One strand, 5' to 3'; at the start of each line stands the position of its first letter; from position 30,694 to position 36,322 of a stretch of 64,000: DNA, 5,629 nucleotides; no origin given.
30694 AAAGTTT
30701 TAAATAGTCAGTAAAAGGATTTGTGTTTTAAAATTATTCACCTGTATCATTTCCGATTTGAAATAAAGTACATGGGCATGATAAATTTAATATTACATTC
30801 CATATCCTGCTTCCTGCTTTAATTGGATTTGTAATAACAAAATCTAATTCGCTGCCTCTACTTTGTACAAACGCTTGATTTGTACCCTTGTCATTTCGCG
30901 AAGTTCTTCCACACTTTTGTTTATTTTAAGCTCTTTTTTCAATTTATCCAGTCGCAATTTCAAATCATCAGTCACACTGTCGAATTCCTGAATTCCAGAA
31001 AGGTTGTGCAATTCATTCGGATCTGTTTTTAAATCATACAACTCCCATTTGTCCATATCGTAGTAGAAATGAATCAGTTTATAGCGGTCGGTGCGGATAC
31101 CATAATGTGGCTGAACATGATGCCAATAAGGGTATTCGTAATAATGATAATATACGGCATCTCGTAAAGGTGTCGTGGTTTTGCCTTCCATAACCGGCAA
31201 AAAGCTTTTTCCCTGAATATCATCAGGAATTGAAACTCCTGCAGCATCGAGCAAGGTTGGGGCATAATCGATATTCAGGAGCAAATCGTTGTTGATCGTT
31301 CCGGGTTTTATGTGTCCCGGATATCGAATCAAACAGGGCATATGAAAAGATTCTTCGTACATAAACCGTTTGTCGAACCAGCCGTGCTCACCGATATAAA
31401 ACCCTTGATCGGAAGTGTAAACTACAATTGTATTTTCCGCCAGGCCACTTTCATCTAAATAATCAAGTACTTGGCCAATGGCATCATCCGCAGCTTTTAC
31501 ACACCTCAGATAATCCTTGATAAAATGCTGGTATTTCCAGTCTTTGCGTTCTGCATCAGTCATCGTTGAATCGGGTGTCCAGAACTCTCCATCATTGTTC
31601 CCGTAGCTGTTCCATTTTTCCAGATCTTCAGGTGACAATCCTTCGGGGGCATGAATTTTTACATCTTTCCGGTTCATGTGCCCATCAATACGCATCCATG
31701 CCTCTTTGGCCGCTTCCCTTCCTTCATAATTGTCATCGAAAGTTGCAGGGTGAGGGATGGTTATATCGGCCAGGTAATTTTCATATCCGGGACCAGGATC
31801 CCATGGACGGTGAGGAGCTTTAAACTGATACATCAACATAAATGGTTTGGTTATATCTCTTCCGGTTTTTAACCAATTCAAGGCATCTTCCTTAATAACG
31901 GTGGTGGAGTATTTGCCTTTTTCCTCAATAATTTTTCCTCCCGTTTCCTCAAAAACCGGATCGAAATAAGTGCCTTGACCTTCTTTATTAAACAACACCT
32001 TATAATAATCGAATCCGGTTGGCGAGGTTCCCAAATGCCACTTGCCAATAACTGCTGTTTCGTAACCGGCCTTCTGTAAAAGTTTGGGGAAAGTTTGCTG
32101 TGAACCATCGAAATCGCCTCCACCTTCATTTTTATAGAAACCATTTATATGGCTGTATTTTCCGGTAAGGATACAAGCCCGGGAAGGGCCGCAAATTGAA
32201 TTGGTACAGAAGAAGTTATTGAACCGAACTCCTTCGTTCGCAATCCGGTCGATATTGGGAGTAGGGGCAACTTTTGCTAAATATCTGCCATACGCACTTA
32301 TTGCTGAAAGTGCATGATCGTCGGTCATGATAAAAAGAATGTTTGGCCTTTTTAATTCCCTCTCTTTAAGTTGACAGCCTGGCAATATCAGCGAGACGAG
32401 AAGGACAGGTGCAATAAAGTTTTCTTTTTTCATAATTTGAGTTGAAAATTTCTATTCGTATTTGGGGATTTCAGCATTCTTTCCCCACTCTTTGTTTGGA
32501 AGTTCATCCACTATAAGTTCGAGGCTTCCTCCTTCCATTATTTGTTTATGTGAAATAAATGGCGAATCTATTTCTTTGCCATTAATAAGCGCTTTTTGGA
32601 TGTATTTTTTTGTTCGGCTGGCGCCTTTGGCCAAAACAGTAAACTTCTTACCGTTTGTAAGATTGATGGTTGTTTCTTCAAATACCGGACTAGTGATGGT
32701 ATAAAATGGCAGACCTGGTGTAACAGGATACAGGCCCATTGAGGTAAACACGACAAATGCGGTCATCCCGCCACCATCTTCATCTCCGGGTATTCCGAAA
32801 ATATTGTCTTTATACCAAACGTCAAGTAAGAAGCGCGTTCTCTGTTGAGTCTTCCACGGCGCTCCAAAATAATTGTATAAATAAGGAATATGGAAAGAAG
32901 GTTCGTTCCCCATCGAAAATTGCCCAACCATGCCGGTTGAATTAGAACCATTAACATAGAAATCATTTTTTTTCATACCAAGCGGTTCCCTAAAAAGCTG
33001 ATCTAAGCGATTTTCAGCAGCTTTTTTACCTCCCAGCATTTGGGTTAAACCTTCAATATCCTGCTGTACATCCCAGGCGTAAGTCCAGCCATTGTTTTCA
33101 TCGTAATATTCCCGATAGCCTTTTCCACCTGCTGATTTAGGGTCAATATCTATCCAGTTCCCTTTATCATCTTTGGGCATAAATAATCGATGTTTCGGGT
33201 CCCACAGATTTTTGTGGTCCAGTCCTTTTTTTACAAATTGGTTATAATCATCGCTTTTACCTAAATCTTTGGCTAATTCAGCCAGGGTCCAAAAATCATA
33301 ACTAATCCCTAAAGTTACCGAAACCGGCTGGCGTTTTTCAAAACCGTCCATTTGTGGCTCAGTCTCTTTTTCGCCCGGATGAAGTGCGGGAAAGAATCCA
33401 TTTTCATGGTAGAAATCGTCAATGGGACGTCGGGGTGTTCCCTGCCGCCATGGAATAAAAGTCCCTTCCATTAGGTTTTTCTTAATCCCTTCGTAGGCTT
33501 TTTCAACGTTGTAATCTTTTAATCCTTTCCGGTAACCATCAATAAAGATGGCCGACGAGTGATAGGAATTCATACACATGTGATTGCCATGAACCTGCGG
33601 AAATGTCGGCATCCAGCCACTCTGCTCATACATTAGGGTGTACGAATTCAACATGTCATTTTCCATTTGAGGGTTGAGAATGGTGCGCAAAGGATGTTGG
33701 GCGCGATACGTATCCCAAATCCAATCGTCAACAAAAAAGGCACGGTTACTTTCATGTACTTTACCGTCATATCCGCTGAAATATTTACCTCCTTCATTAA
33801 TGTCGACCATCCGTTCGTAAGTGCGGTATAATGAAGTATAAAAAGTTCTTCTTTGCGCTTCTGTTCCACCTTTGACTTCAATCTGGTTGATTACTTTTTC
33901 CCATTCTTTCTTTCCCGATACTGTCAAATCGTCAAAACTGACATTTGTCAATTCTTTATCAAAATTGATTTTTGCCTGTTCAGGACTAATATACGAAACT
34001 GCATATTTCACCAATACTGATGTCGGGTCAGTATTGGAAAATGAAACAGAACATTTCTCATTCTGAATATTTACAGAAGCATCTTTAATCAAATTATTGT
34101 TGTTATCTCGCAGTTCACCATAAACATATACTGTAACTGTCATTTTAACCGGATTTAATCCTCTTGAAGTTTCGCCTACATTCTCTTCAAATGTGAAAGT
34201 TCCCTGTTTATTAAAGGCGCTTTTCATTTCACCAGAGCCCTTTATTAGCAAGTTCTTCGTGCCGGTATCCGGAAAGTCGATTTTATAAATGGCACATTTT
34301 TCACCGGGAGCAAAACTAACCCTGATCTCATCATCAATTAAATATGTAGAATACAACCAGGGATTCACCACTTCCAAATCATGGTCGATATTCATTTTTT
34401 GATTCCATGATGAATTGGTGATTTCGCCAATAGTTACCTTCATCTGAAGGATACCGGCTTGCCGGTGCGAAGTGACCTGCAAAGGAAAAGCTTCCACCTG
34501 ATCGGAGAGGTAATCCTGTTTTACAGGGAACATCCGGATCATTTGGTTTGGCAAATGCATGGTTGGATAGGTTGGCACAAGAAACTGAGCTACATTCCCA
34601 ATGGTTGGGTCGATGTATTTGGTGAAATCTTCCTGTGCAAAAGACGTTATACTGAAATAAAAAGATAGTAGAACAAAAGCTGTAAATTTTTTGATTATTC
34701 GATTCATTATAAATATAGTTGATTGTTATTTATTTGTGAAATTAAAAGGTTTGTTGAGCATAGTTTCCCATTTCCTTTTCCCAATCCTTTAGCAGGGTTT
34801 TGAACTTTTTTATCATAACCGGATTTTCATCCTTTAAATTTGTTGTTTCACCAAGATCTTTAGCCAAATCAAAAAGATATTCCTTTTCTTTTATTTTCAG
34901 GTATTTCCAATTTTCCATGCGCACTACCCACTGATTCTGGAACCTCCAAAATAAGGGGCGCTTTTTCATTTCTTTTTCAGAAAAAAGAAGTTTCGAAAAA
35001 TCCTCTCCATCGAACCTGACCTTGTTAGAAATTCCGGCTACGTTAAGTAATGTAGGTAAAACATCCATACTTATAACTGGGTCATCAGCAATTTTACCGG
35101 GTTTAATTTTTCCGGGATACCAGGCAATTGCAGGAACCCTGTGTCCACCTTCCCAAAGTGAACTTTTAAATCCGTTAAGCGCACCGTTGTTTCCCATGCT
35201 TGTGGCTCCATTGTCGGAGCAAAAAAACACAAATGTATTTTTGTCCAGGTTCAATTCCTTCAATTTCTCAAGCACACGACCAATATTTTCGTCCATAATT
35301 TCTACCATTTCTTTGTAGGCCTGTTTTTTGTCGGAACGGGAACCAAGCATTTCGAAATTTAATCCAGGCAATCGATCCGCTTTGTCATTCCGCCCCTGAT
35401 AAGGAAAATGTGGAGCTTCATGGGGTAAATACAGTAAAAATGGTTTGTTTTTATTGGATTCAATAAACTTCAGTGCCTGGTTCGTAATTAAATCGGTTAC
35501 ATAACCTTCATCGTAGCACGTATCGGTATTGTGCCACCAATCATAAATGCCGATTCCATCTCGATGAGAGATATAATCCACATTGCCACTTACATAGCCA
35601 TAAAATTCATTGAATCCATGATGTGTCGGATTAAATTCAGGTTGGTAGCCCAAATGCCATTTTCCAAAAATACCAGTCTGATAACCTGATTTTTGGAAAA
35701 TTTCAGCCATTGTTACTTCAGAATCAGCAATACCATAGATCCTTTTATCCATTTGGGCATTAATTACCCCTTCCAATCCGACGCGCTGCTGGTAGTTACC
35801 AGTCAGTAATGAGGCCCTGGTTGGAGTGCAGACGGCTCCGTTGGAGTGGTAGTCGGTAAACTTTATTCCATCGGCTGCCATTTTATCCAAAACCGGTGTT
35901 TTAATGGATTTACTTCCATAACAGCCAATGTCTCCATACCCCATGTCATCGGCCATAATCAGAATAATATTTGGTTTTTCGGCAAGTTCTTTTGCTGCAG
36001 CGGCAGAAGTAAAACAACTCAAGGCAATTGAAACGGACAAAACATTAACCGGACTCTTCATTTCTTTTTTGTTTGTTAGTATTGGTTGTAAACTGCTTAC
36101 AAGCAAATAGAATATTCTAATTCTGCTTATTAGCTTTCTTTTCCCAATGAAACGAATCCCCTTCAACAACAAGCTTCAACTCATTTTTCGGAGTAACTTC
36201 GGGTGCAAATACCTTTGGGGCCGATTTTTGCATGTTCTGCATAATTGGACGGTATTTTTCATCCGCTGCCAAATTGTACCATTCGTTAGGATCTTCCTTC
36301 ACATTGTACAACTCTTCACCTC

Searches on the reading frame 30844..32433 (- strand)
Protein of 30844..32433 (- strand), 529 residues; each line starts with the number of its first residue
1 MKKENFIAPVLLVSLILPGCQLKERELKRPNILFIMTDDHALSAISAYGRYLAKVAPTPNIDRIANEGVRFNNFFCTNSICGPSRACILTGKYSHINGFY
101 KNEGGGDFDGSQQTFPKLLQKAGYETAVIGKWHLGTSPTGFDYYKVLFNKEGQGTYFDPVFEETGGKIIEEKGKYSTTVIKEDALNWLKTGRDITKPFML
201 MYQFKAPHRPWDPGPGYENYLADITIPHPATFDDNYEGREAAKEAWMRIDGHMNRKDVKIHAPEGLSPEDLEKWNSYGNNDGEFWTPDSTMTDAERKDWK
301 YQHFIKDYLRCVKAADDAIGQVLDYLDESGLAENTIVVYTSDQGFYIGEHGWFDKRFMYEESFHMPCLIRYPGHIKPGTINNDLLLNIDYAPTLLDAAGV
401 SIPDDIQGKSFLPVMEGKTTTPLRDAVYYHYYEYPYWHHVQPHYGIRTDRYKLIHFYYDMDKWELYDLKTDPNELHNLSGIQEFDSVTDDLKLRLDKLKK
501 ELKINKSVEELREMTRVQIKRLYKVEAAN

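Call 19: search_protein_families(library=pfam, proteins=[window:30844-32433:-], max_evalue=0.00001)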
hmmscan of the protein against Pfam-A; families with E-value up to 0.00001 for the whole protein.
window:30844-32433:- (529 aa): 3 families
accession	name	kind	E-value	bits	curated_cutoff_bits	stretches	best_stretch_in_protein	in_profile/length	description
PF16347.10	SGSH_C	-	1e-68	230.8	29.3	1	348-500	1-153/154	N-sulphoglucosamine sulphohydrolase, C-terminal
PF00884.28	Sulfatase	-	1e-56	192.9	25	1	30-400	1-301/301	Sulfatase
PF01663.27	Phosphodiest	-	6.1e-10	39.7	23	0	50-103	12-66/342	Type I phosphodiesterase / nucleotide pyrophosphatase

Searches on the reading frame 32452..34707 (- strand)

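Call 21: search_protein_families(library=pfam, proteins=[window:32452-34707:-], max_evalue=0.00001)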
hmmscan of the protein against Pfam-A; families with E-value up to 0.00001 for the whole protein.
window:32452-34707:- (751 aa): 2 families
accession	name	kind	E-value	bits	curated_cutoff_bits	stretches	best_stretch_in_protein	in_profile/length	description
PF07971.18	Glyco_hydro_92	-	2.9e-144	482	24.6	1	244-732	1-461/464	Glycosyl hydrolase family 92 catalytic domain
PF17678.7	Glyco_hydro_92N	-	3.1e-19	70.2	34.5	1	31-238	1-236/236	Glycosyl hydrolase family 92 N-terminal domain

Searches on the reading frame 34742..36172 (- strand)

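Call 21: search_protein_families(library=pfam, proteins=[window:34742-36172:-], max_evalue=0.00001)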
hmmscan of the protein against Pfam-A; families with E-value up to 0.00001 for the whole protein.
window:34742-36172:- (476 aa): 3 families
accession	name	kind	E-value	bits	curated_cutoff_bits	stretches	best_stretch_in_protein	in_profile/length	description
PF00884.28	Sulfatase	-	2.9e-65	221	25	1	67-381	1-301/301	Sulfatase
PF16347.10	SGSH_C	-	1.5e-10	41.9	29.3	1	338-451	10-136/154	N-sulphoglucosamine sulphohydrolase, C-terminal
PF01663.27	Phosphodiest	-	2.5e-06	27.8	23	1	91-329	19-227/342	Type I phosphodiesterase / nucleotide pyrophosphatase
